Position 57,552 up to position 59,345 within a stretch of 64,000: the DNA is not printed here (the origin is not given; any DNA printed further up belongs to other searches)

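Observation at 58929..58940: MurE carries DNPN instead of the DAP-specific DNPR motif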

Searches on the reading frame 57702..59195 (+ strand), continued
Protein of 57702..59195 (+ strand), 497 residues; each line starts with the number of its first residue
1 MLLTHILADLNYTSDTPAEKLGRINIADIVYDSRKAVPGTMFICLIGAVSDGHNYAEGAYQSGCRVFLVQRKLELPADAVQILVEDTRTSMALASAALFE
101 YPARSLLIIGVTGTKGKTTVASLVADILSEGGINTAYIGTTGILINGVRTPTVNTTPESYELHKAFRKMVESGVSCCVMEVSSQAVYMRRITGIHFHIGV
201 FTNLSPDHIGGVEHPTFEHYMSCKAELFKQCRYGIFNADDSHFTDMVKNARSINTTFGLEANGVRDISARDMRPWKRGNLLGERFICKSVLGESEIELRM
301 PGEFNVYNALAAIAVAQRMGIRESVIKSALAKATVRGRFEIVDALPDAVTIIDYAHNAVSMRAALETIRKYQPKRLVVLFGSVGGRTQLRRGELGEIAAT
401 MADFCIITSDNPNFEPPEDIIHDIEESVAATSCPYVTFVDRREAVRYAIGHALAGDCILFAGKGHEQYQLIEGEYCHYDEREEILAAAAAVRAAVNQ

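Call 6: find_encoding_contigs(protein=window:57702-59195:+, flank=10000, max_places=6)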
Protein window:57702-59195:+ (497 aa): 7 contigs read that carry it; 3 places shown.
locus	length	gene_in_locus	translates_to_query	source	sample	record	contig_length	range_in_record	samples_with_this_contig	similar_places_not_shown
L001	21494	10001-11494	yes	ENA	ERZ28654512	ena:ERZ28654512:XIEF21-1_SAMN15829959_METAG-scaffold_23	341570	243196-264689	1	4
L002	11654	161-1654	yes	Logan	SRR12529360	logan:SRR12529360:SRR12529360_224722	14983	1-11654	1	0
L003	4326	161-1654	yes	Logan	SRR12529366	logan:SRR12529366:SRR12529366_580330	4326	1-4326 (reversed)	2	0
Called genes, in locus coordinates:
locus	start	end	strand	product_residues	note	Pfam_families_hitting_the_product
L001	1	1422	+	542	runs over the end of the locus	PF04545:Sigma70_r4 (faint), PF08281:Sigma70_r4_2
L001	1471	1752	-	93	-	-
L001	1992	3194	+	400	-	-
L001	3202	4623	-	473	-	PF03323:GerA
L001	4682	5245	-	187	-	PF01520:Amidase_3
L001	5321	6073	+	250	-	PF01171:ATP_bind_3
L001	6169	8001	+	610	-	PF13522:GATase_6, PF13537:GATase_7, PF00733:Asn_synthase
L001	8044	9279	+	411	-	-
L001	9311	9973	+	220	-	PF01177:Asp_Glu_race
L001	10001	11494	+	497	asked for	PF08245:Mur_ligase_M, PF02875:Mur_ligase_C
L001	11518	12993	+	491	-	PF08757:CotH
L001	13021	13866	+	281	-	PF02153:PDH_N, PF20463:PDH_C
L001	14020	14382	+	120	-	PF03965:Penicillinase_R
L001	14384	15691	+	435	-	PF05569:Peptidase_M56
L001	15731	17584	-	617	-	PF02065:Melibiase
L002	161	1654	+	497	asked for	PF08245:Mur_ligase_M, PF02875:Mur_ligase_C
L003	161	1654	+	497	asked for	PF08245:Mur_ligase_M, PF02875:Mur_ligase_C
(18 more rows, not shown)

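Call 7: search_protein_families(library=pfam, proteins=[window:57702-59195:+])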
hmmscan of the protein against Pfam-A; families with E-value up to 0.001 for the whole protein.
window:57702-59195:+ (497 aa): 3 families
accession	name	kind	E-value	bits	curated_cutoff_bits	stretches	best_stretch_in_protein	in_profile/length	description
PF08245.18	Mur_ligase_M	-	9.4e-47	160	24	1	111-316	1-200/200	Mur ligase middle domain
PF02875.26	Mur_ligase_C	-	1.1e-29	104.3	28.4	1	337-464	1-127/127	Mur ligase, glutamate ligase domain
PF01225.30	Mur_ligase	-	0.0001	23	21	1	27-76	3-71/95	Mur ligase family, catalytic domain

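Call 8: find_related_loci(query=window:57702-59195:+, collection=genome_contigs, flank=8000)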
Query window:57702-59195:+ (497 aa) in genome_contigs; peptide patterns used: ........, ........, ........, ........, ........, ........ (x = any residue, [..] = any of these).
187 stretches matched a pattern; 170 encode a relative of the query (tblastn E <= 1e-3); the best 80 are kept; 80 distinct loci.
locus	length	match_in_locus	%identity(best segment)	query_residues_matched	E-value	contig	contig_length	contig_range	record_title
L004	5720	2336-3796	77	1-487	0e+0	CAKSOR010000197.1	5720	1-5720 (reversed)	MAG: uncultured Eubacteriales bacterium isolate REFINED_METABAT215_TOP10_CONTIGS_1500_ASSEMBLY_K77_MERGED__Hadza_MoBio_h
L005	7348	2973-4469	78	1-497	0e+0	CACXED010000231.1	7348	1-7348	MAG: uncultured Ruminococcus sp. isolate RUG11171 genome assembly, contig: RUG11171_asm_231, whole genome shotgun sequen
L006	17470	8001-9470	79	1-485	0e+0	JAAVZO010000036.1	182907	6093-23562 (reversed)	MAG: Clostridiales bacterium isolate ABMPRH_126_1 k141_1312204, whole genome shotgun sequence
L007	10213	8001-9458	78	1-487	0e+0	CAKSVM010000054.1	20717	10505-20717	MAG: uncultured Eubacteriales bacterium isolate REFINED_METABAT215_TOP10_CONTIGS_1500_ASSEMBLY_K77_MERGED__Nepal_MoBio_F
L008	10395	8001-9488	75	1-496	0e+0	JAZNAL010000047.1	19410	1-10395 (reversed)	MAG: Candidatus Flemingiibacterium sp. isolate T1900044747_TS20190213.MAGScoT_cleanbin_000029 SGB_2129_k141_1686537, who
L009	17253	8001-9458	75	1-487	0e+0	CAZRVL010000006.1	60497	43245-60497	MAG TPA_asm: uncultured Lachnospiraceae bacterium isolate SRP313737_co1_230 genome assembly, contig: NODE_835_length_604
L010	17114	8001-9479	75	1-496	0e+0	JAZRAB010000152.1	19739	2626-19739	MAG: Candidatus Flemingiibacterium sp. isolate T1900045149_TC20190143.MAGScoT_cleanbin_000007 SGB_4943_k141_685569, whol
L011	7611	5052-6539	73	1-496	0e+0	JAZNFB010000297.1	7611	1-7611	MAG: Candidatus Flemingiibacterium sp. isolate T1900044715_TS20190181.MAGScoT_cleanbin_000068 SGB_1872_k141_1234624, who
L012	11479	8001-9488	74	1-496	0e+0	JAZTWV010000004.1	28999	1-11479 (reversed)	MAG: Candidatus Flemingiibacterium sp. isolate T1900045332_YK20190021.MAGScoT_cleanbin_000022 SGB_6539_k141_973885, whol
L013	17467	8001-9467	75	1-489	0e+0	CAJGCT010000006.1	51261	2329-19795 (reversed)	MAG: uncultured Clostridia bacterium isolate MAG28 genome assembly, contig: k141_8037235_length_51261_cov_9.9991, whole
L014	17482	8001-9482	74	1-496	0e+0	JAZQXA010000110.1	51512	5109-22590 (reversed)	MAG: Candidatus Flemingiibacterium sp. isolate T1900045163_TC20190157.MAGScoT_cleanbin_000012 SGB_5099_k141_1348592, who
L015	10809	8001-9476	75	1-484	0e+0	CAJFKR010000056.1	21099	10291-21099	Candidatus Flemingibacterium merdigallinarum isolate Chicken_22_mag_3 genome assembly, contig: MAGpy_11413_22_idba_bin_3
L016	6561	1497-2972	75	1-493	0e+0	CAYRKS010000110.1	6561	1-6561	MAG TPA_asm: uncultured Lachnospiraceae bacterium isolate SRP313737_co1_133 genome assembly, contig: NODE_16653_length_6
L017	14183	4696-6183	72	1-496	0e+0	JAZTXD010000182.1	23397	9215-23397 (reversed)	MAG: Candidatus Flemingiibacterium sp. isolate T1900045331_YK20190020.MAGScoT_cleanbin_000017 SGB_6526_k141_2232925, who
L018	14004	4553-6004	72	1-484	0e+0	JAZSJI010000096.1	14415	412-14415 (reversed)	MAG: Candidatus Flemingiibacterium sp. isolate T1900044565_TS20190031.MAGScoT_cleanbin_000018 SGB_400_k141_140349, whole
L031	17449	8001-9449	53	1-488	2e-157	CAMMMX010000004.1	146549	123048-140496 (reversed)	MAG: uncultured Clostridia bacterium isolate ERR4968711_bin.38_MetaWRAP_v1.1_MAG genome assembly, contig: NODE_69_length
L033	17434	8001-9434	44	1-480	1e-142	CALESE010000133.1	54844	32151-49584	MAG TPA_asm: uncultured Romboutsia sp. isolate ERR318703_bin.113_CONCOCT_v1.1_MAG genome assembly, contig: ERZ1764592.56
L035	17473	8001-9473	47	1-496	3e-142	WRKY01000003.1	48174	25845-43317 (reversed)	MAG: Oscillospiraceae bacterium isolate Th196P3bin135 Ga0099364_10000978, whole genome shotgun sequence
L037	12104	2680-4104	48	16-496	6e-139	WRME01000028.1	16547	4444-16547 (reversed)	MAG: Oscillospiraceae bacterium isolate Th196P3bin66 Ga0099364_10006807, whole genome shotgun sequence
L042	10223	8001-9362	50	25-482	2e-135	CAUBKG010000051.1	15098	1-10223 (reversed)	MAG TPA_asm: uncultured Clostridia bacterium isolate SRR22541660_bin.15_MetaWRAP_v1.3_MAG genome assembly, contig: ERZ18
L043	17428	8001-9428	44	1-482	1e-131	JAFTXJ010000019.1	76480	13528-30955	MAG: Clostridia bacterium isolate RGIG4236 Roe_deer_Colon-4__c2899, whole genome shotgun sequence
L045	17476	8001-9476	47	1-493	4e-131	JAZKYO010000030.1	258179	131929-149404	MAG: Eubacteriales bacterium isolate T1900045101_TC20190095.MAGScoT_cleanbin_000006 SGB_4760_k141_171537, whole genome s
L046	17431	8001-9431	44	1-482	4e-127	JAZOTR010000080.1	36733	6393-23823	MAG: Acutalibacteraceae bacterium isolate T1900045537_YK20190231.MAGScoT_cleanbin_000008 SGB_7774_k141_1711569, whole ge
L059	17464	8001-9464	42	1-496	3e-118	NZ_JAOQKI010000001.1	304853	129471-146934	Roseburia amylophila strain Sanger_19 .13414_6_70.1, whole genome shotgun sequence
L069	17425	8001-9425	43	1-481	2e-116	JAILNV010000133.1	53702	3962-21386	MAG: Lachnospiraceae bacterium isolate RUI289 k141_16186827_flag=0_multi=26.9951_len=53702, whole genome shotgun sequenc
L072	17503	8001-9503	42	1-492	4e-115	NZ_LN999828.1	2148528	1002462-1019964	Clostridium sp. AT4 strain AT5, whole genome shotgun sequence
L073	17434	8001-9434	42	1-484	2e-115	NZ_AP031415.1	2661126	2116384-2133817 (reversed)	Massilimicrobiota timonensis strain f30 chromosome, complete genome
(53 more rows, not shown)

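Call 20: list_cluster_members(proteins=[window:57702-59195:+, window:56967-57674:+, window:53870-55702:+, window:59219-60694:+])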
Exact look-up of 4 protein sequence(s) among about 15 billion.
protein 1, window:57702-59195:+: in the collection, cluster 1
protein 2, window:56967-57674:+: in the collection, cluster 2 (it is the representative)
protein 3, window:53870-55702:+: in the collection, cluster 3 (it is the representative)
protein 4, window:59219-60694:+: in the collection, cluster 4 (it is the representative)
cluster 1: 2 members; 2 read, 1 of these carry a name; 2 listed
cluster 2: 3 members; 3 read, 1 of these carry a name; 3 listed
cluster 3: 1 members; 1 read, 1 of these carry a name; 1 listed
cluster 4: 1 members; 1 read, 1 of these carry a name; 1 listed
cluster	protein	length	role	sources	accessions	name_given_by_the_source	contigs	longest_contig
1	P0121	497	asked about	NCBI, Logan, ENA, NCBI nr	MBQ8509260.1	MAG: UDP-N-acetylmuramoyl-L-alanyl-D-glutamate--2,6-diaminopimelate ligase [Clostridia ... | UDP-N-acetylmuramoyl-L-alanyl-D-glutamate--2,6-diaminopimelate ligase [Clostridia ...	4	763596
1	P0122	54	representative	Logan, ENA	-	-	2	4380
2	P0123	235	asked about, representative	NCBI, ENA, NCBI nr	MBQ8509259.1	MAG: amino acid racemase [Clostridia bacterium] | amino acid racemase [Clostridia bacterium]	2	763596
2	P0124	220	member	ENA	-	-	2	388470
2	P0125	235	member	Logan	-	-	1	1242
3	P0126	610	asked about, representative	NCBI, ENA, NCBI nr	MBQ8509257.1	MAG: asparagine synthase (glutamine-hydrolyzing) [Clostridia bacterium] | asparagine synthase (glutamine-hydrolyzing) [Clostridia bacterium]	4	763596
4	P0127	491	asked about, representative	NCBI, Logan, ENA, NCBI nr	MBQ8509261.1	MAG: CotH kinase family protein [Clostridia bacterium] | CotH kinase family protein [Clostridia bacterium]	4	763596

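Call 22: search_protein_families(library=ncbifam, proteins=[L033:29-2149:+, L033:3273-4727:+, L033:4752-5990:+, L033:6120-7247:+, L033:7261-7986:+, L033:8001-9506:+, L033:9591-10688:-, L033:10935-12074:+, L033:12076-13341:+, L033:13347-14645:+], max_evalue=1e-10)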
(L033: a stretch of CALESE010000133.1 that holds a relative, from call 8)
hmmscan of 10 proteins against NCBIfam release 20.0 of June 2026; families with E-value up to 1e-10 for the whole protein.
L033:29-2149:+ (706 aa): 16 families
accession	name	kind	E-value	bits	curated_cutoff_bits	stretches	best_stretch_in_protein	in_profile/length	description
TIGR02002.1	PTS-II-BC-glcB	equivalog_domain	1e-242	806.3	591.8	1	30-530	1-502/502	glucose-specific PTS transporter subunit IIBC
NF008301.0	PRK11089.1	equivalog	8.2e-166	552.3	647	1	30-529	2-475/477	PTS glucose transporter subunit IIBC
NF007608.0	PRK10255.1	equivalog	1e-146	490.1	1010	1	33-696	3-639/648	PTS N-acetyl glucosamine transporter subunit IIABC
TIGR01998.1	PTS-II-BC-nag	equivalog_domain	1.1e-146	489.4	553.2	1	35-524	3-474/475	N-acetylglucosamine-specific PTS transporter subunit IIBC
TIGR02004.1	PTS-IIBC-malX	hypoth_equivalog_domain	2.5e-127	425.6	632.2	1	33-527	4-516/517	maltose/glucose-specific PTS transporter subunit IIBC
NF007509.0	PRK10110.1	subfamily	6.4e-126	420.8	665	1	32-529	10-526/530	PTS maltose transporter subunit IICB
TIGR02005.1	PTS-IIBC-alpha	subfamily_domain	4.5e-86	289.2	607.3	1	37-527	4-523/524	alpha-glucoside-specific PTS transporter subunit IIBC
TIGR00852.1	pts-Glc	subfamily_domain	3.2e-83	279.4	291.1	1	92-381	1-290/290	maltose/glucose-specific PTS transporter subunit IIC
TIGR02003.1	PTS-II-BC-unk1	hypoth_equivalog_domain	1.7e-79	267.8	649.85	1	34-528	5-545/547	PTS transporter subunit IIBC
TIGR01995.1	PTS-II-ABC-beta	subfamily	1.5e-55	188.9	614.7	1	541-692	455-606/618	beta-glucoside-specific PTS transporter subunit IIABC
TIGR00830.1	PTBA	subfamily_domain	1.6e-42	144.3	97.5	1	559-679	1-121/121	glucose PTS transporter subunit IIA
NF007335.0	PRK09824.1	equivalog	1.7e-37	129.4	894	1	534-697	456-620/627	PTS beta-glucoside transporter subunit IIABC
NF006962.0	PRK09439.1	equivalog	1.9e-37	128.6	212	1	558-702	22-166/169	PTS glucose transporter subunit IIA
TIGR00826.1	EIIB_glc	domain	3.4e-19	69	45.75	1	430-514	2-88/88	glucose PTS transporter subunit EIIB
NF007255.0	PRK09702.1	equivalog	1.3e-18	67.2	321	1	409-530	12-148/161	PTS sugar transporter subunit IIB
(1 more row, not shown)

L033:3273-4727:+ (484 aa): 26 families (the best 25 are shown)
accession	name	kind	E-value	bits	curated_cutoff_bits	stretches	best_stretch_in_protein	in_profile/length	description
NF001126.0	PRK00139.1-4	equivalog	1.5e-198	660.3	373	1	1-483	1-484/486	UDP-N-acetylmuramoyl-L-alanyl-D-glutamate--2,6-diaminopimelate ligase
TIGR01085.1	murE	subfamily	1.6e-163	545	257.3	1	21-481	2-471/472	UDP-N-acetylmuramyl-tripeptide synthetase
NF008896.0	PRK11929.1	equivalog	1.2e-153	513.3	1023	1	22-482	28-499/965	bifunctional UDP-N-acetylmuramoyl-L-alanyl-D-glutamate--2,6-diaminopimelate ligase MurE/UDP-N-acetylmuramoyl-tripeptide--D-alanyl-D-alanine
NF001124.0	PRK00139.1-2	equivalog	1.2e-152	509.2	476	1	17-482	22-493/500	UDP-N-acetylmuramoyl-L-alanyl-D-glutamate--2,6-diaminopimelate ligase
NF001123.0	PRK00139.1-1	equivalog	1.5e-138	462.6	586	1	20-481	17-489/493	UDP-N-acetylmuramoyl-L-alanyl-D-glutamate--2,6-diaminopimelate ligase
NF010628.0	PRK14022.1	equivalog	2.5e-107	359.6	536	1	20-478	32-478/483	UDP-N-acetylmuramoyl-L-alanyl-D-glutamate--L-lysine ligase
NF001130.0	PRK00139.2-4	equivalog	4.1e-80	269.9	715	1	14-483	22-513/516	UDP-N-acetylmuramoyl-L-alanyl-D-glutamate--2,6-diaminopimelate ligase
NF001129.0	PRK00139.2-3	equivalog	1.6e-57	195.2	762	1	19-472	37-505/517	UDP-N-acetylmuramoyl-L-alanyl-D-glutamate--2,6-diaminopimelate ligase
NF001127.0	PRK00139.2-1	equivalog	1.5e-55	188.9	997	1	19-480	27-510/520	UDP-N-acetylmuramoyl-L-alanyl-D-glutamate--2,6-diaminopimelate ligase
NF001131.0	PRK00139.2-5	equivalog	2.4e-52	178.4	1000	1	21-466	34-468/483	UDP-N-acetylmuramoyl-L-alanyl-D-glutamate--2,6-diaminopimelate ligase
TIGR01143.1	murF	subfamily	9.2e-44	150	288.6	2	29-129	2-101/418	UDP-N-acetylmuramoyl-tripeptide--D-alanyl-D-alanine ligase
TIGR02068.2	cya_phycin_syn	equivalog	1.9e-37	128.7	850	1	87-457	463-850/862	cyanophycin synthetase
NF008041.0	PRK10773.1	equivalog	2e-34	119.1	551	1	18-343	19-329/453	UDP-N-acetylmuramoyl-tripeptide--D-alanyl-D-alanine ligase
TIGR01082.1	murC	equivalog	3.1e-34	118.8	335.1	1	100-460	98-442/449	UDP-N-acetylmuramate--L-alanine ligase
NF053645.1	pMurC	equivalog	3.7e-34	118.3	560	2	259-459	284-486/492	pseudomurein biosynthesis peptide ligase pMurC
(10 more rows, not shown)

L033:4752-5990:+ (412 aa): 4 families
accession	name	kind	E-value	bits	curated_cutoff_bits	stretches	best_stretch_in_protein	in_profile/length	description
NF002461.0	PRK01663.1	subfamily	1.6e-38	132.9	513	1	12-404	11-402/428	C4-dicarboxylate transporter DctA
NF009587.0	PRK13027.1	subfamily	2.2e-35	122.3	570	1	15-402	14-401/442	C4-dicarboxylate transporter DctA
NF008440.0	PRK11283.1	equivalog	5.9e-31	107.7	638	1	32-403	38-411/437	glutamate/aspartate:proton symporter GltP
NF010151.0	PRK13628.1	equivalog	1.9e-29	102.9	308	1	15-401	21-398/407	serine/threonine transporter SstT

L033:6120-7247:+ (375 aa): 0 families

L033:7261-7986:+ (241 aa): 5 families
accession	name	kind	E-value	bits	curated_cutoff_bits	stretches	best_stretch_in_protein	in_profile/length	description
TIGR00035.1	asp_race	subfamily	2e-65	220.7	93.1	1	4-230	1-227/236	amino acid racemase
NF052483.1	racemase_CuyB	equivalog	2e-59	201.3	190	1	8-230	1-225/225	cysteate racemase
TIGR00067.1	glut_race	equivalog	8.4e-16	58.1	146.65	1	68-207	52-189/251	glutamate racemase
NF007569.0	PRK10200.1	equivalog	1.8e-15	57.3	417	1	6-208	2-207/230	aspartate/glutamate racemase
NF002035.0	PRK00865.1-3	equivalog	4.4e-12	46.1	328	1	74-206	60-192/267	glutamate racemase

L033:8001-9506:+ (501 aa): 23 families
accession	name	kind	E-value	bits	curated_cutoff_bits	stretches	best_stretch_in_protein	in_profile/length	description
NF001126.0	PRK00139.1-4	equivalog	1.9e-141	471.9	373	1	17-488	14-484/486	UDP-N-acetylmuramoyl-L-alanyl-D-glutamate--2,6-diaminopimelate ligase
TIGR01085.1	murE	subfamily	1.3e-127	426.6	257.3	1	24-485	2-470/472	UDP-N-acetylmuramyl-tripeptide synthetase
NF001124.0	PRK00139.1-2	equivalog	4.2e-117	391.9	476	1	19-491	21-497/500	UDP-N-acetylmuramoyl-L-alanyl-D-glutamate--2,6-diaminopimelate ligase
NF008896.0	PRK11929.1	equivalog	4.4e-115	385.6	1023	1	26-494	29-507/965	bifunctional UDP-N-acetylmuramoyl-L-alanyl-D-glutamate--2,6-diaminopimelate ligase MurE/UDP-N-acetylmuramoyl-tripeptide--D-alanyl-D-alanine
NF010628.0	PRK14022.1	equivalog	3.1e-108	362.6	536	1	16-477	26-471/483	UDP-N-acetylmuramoyl-L-alanyl-D-glutamate--L-lysine ligase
NF001130.0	PRK00139.2-4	equivalog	2.1e-95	320.4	715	1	17-489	22-514/516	UDP-N-acetylmuramoyl-L-alanyl-D-glutamate--2,6-diaminopimelate ligase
NF001123.0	PRK00139.1-1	equivalog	9.2e-93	311.5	586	1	19-487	13-490/493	UDP-N-acetylmuramoyl-L-alanyl-D-glutamate--2,6-diaminopimelate ligase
NF001129.0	PRK00139.2-3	equivalog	3.9e-79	266.5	762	1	21-477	36-505/517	UDP-N-acetylmuramoyl-L-alanyl-D-glutamate--2,6-diaminopimelate ligase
NF001127.0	PRK00139.2-1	equivalog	4e-68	230.4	997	1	26-491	31-516/520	UDP-N-acetylmuramoyl-L-alanyl-D-glutamate--2,6-diaminopimelate ligase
NF001131.0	PRK00139.2-5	equivalog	1.2e-65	222.2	1000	1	10-476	20-472/483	UDP-N-acetylmuramoyl-L-alanyl-D-glutamate--2,6-diaminopimelate ligase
TIGR02068.2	cya_phycin_syn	equivalog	1.4e-40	139.1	850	1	96-460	468-848/862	cyanophycin synthetase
NF010623.0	PRK14016.1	subfamily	8.1e-34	116.9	877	1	93-459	466-849/871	cyanophycin synthetase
TIGR01143.1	murF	subfamily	1.9e-32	112.8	288.6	1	32-427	2-375/418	UDP-N-acetylmuramoyl-tripeptide--D-alanyl-D-alanine ligase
TIGR01082.1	murC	equivalog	1.1e-25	90.6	335.1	1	193-463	165-440/449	UDP-N-acetylmuramate--L-alanine ligase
NF008897.0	PRK11930.1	equivalog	2.6e-21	75.4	804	1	16-132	14-133/822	bifunctional UDP-N-acetylmuramoyl-tripeptide:D-alanyl-D-alanine ligase/alanine racemase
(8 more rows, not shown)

L033:9591-10688:- (365 aa): 6 families
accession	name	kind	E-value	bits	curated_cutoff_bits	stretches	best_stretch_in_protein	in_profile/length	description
TIGR00092.1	TIGR00092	equivalog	3.3e-156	520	279.2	1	2-365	4-368/368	redox-regulated ATPase YchF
NF007171.0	PRK09602.1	subfamily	4.3e-41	141.1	387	1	1-248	3-262/397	YchF-related putative GTPase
NF008955.0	PRK12297.1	equivalog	6e-29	101.2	406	1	3-274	162-409/429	GTPase ObgE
TIGR02729.1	Obg_CgtA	equivalog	3.8e-25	88.6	280.25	1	3-188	160-317/329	Obg family GTPase CgtA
NF008956.1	PRK12299.1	equivalog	6e-25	87.9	300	1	3-153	161-281/327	GTPase ObgE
NF008954.1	PRK12296.1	equivalog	4.9e-21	74.7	377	1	3-132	162-268/470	GTPase ObgE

L033:10935-12074:+ (379 aa): 0 families

L033:12076-13341:+ (421 aa): 1 family
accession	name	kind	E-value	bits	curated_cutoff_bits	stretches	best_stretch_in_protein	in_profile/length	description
NF047422.1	YfmF_fam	equivalog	8.1e-127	423.5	285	1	12-420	1-410/412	EF-P 5-aminopentanol modification-associated protein YfmF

L033:13347-14645:+ (432 aa): 2 families
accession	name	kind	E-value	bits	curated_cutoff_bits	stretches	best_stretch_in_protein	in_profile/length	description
NF047421.1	YfmH_fam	equivalog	3.5e-155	517.4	250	1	10-431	4-424/425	EF-P 5-aminopentanol modification-associated protein YfmH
NF047422.1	YfmF_fam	equivalog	3.3e-18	65.8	285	1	128-412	116-396/412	EF-P 5-aminopentanol modification-associated protein YfmF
